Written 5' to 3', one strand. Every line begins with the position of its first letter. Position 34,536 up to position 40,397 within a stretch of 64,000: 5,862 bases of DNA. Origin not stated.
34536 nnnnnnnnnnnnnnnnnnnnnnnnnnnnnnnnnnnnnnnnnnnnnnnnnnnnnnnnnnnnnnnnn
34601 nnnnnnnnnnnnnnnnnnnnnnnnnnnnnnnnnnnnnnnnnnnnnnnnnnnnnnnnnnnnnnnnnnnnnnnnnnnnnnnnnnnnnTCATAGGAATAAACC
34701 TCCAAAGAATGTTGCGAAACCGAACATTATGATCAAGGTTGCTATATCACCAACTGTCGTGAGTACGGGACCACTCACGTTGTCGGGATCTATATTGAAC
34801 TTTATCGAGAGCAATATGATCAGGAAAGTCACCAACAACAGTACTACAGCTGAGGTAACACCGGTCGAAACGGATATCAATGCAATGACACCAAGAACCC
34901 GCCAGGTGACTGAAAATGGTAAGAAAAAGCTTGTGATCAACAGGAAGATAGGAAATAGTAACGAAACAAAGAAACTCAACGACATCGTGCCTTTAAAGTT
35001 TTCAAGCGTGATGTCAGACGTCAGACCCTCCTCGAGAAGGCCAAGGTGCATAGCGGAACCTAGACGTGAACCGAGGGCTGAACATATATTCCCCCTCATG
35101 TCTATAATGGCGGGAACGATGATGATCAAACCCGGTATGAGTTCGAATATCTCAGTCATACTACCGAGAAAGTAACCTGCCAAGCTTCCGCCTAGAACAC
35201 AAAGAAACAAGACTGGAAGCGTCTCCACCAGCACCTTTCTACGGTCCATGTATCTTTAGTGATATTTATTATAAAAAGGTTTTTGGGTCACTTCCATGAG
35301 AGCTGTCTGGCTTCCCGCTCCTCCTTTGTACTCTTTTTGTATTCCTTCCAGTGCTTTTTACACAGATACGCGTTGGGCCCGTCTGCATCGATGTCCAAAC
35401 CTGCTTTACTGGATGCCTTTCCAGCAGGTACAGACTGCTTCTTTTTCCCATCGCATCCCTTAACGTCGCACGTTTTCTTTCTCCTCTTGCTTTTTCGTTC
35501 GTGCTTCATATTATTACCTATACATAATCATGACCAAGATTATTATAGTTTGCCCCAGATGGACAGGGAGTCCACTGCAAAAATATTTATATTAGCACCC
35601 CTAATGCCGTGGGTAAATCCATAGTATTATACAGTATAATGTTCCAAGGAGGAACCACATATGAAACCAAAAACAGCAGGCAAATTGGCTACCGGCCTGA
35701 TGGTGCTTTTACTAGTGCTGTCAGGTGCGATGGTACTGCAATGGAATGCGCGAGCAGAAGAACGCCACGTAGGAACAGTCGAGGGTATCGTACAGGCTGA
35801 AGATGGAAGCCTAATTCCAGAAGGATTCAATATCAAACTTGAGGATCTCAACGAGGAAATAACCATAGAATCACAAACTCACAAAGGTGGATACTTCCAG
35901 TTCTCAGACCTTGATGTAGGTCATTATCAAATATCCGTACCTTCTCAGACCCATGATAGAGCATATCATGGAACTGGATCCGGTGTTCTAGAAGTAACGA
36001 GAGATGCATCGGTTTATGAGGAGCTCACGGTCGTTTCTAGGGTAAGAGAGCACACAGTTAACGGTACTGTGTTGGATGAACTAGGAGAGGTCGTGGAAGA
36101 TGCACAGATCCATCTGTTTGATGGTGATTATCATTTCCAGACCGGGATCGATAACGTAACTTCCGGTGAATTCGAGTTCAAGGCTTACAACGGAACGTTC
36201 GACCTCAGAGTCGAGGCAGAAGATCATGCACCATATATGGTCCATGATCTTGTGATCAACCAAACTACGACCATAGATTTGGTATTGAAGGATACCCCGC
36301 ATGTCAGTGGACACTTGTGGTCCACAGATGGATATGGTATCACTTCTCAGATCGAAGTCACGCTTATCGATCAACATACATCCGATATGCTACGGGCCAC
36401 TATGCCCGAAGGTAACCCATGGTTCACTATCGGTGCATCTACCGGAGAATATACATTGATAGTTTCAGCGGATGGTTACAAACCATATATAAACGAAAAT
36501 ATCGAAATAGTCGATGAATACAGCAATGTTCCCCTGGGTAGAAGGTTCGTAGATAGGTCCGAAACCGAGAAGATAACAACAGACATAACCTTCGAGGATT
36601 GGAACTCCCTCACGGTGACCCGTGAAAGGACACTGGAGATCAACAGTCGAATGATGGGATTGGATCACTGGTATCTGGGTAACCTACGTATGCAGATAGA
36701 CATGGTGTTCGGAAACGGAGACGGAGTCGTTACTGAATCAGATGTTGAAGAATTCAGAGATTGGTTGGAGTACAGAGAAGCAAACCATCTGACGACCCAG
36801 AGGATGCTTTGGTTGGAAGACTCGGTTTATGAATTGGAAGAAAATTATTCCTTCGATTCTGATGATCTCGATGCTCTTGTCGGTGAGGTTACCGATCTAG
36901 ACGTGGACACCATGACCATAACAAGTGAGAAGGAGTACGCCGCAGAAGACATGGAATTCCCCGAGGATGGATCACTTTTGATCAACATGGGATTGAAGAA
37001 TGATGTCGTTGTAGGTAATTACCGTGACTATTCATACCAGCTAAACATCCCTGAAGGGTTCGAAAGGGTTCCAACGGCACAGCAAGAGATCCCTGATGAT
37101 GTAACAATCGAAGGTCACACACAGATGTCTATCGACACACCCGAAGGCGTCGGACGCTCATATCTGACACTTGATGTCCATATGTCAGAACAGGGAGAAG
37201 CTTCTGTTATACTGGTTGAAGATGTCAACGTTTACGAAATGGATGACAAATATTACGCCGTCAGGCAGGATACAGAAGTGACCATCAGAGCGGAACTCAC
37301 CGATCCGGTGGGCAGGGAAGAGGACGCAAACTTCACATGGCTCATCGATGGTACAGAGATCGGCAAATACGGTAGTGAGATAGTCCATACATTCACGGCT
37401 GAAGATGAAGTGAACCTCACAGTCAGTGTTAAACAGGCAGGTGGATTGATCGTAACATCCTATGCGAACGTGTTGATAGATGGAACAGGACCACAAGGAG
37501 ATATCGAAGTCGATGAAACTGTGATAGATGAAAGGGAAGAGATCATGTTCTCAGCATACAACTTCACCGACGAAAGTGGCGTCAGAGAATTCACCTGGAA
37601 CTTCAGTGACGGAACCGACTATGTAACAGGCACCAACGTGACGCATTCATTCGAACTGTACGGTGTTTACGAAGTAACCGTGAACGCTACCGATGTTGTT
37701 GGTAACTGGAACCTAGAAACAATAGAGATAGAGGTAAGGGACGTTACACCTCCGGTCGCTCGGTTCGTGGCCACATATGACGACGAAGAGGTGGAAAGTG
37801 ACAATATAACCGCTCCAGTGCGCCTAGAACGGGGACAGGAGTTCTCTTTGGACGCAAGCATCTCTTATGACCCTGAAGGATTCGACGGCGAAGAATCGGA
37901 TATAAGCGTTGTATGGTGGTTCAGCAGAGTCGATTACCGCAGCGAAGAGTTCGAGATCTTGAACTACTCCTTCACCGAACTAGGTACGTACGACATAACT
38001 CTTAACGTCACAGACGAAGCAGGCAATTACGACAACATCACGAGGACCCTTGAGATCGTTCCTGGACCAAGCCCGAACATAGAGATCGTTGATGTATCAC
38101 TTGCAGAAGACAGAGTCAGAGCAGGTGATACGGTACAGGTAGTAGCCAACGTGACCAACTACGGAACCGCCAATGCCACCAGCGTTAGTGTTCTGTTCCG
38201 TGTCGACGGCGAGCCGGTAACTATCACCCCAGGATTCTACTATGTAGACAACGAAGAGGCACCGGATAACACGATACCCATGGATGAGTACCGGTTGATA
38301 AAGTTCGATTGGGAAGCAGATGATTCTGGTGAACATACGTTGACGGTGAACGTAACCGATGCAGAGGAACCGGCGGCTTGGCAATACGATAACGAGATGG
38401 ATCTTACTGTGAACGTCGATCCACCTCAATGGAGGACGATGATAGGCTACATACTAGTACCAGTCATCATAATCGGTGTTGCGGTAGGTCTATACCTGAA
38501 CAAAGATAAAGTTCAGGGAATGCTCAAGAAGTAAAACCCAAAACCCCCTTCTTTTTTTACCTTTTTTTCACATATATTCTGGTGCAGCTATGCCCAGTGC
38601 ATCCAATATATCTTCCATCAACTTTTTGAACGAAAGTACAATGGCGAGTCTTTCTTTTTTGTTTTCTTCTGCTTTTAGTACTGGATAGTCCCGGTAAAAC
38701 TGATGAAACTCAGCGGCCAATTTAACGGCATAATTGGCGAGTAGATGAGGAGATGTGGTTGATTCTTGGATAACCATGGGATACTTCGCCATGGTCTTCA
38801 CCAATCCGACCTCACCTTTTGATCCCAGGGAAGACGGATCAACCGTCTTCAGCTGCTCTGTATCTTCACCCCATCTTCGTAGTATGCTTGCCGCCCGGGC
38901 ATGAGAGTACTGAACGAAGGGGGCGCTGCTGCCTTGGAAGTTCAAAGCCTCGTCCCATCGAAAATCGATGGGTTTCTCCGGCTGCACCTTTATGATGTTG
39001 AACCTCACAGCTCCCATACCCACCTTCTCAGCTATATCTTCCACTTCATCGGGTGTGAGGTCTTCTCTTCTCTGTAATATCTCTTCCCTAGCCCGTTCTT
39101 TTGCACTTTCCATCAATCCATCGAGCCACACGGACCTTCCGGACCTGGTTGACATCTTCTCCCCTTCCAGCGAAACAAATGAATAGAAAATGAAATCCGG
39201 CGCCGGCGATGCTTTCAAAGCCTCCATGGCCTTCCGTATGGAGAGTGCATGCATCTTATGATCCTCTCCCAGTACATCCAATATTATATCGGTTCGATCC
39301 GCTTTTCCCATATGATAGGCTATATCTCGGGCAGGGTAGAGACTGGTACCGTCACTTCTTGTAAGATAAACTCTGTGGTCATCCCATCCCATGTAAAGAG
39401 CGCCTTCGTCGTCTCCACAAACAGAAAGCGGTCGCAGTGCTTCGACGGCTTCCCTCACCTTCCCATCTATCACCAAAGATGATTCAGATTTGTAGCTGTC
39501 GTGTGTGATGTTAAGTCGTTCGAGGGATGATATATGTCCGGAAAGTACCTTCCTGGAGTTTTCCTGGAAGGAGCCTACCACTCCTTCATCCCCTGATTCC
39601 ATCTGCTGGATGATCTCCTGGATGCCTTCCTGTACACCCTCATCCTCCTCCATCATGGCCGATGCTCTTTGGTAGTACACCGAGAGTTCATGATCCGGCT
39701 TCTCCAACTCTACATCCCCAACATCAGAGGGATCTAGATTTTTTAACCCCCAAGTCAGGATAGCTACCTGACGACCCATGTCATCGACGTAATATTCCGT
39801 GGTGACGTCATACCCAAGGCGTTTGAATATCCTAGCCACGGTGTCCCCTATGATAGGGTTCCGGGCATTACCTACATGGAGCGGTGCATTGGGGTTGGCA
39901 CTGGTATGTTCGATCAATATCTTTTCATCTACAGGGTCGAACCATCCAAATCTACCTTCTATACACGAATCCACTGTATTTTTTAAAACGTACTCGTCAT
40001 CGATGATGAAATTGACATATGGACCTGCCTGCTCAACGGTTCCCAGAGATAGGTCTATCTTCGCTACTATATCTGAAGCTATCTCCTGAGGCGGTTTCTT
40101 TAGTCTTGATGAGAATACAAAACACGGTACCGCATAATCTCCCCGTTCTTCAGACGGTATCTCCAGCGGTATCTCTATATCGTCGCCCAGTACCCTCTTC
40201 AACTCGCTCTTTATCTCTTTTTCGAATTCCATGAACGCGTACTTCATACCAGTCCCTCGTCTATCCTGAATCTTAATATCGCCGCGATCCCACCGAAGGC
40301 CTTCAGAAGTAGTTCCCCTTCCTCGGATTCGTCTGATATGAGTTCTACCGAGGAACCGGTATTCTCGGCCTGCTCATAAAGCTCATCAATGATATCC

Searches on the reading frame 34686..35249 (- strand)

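Call 48: search_protein_families(library=pfam, proteins=[window:34686-35249:-], max_evalue=0.001)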
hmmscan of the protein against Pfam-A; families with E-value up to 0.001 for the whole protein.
window:34686-35249:- (187 aa): 1 family
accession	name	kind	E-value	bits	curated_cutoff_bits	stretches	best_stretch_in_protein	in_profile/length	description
PF01769.21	MgtE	-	1.8e-19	70.7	27.6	1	45-177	1-124/125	Divalent cation transporter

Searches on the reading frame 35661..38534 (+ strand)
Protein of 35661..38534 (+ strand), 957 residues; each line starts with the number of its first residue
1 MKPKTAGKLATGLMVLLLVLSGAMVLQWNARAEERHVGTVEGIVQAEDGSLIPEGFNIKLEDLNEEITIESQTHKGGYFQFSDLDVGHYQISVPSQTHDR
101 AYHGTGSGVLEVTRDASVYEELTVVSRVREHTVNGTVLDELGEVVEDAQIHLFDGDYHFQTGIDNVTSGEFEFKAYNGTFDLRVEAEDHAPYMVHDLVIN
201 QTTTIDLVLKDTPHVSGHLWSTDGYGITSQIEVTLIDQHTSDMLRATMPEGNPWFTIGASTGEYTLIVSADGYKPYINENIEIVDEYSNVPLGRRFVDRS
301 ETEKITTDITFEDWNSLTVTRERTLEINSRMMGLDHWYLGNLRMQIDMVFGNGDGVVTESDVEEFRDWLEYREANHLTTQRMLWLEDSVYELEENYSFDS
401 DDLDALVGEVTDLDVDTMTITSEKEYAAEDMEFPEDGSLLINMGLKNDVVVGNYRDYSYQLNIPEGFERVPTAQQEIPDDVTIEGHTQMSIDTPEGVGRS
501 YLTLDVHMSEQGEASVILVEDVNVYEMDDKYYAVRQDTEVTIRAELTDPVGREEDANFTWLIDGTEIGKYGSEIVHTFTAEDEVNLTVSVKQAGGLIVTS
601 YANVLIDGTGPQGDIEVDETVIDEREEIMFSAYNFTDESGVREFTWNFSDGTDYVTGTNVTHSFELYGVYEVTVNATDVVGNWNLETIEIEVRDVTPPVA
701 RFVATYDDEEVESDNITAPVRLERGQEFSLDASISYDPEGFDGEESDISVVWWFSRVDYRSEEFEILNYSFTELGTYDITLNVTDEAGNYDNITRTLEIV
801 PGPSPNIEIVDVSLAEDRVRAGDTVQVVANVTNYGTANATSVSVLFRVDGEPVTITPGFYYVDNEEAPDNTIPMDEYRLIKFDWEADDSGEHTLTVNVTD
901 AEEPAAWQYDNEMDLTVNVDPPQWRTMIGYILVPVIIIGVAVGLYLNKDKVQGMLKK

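Call 48: search_protein_families(library=pfam, proteins=[window:35661-38534:+], max_evalue=0.001)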
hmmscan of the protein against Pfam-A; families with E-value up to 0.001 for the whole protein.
window:35661-38534:+ (957 aa): 7 families
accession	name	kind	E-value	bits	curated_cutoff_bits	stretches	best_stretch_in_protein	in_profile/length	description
PF18911.6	PKD_4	-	7.7e-18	64.8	27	2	618-692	10-85/85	PKD domain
PF13620.12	CarboxypepD_reg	-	1.2e-17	64.4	32.3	2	132-210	1-82/82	Carboxypeptidase regulatory-like domain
PF00801.26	PKD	-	3.6e-14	52.9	23.5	1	620-686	9-75/80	PKD domain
PF07705.17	CARDB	-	8e-08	32.9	22.7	1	809-898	6-83/101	CARDB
PF07210.18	DUF1416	-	2.6e-06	27.7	23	1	128-185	17-73/97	Protein of unknown function (DUF1416)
PF13715.12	CarbopepD_reg_2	-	9.5e-05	22.8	32.2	0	255-276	36-58/88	CarboxypepD_reg-like domain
PF02010.21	REJ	-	0.00024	20.3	25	0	724-835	98-235/452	REJ domain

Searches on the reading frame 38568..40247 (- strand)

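Call 71: search_protein_families(library=pfam, proteins=[window:38568-40247:-], max_evalue=0.00001)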
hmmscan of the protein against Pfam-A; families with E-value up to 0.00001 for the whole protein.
window:38568-40247:- (559 aa): 3 families
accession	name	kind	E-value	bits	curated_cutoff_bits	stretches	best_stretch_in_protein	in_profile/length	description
PF00750.26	tRNA-synt_1d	-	5.3e-35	121.4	23.3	1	107-420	19-338/349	tRNA synthetases class I (R), catalytic domain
PF05746.21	DALR_1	-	1.3e-25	90.2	22.3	1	445-559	1-117/117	DALR anticodon binding domain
PF03485.21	Arg_tRNA_synt_N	-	7.5e-14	52.5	21.5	1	7-81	2-84/85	Arginyl tRNA synthetase N terminal domain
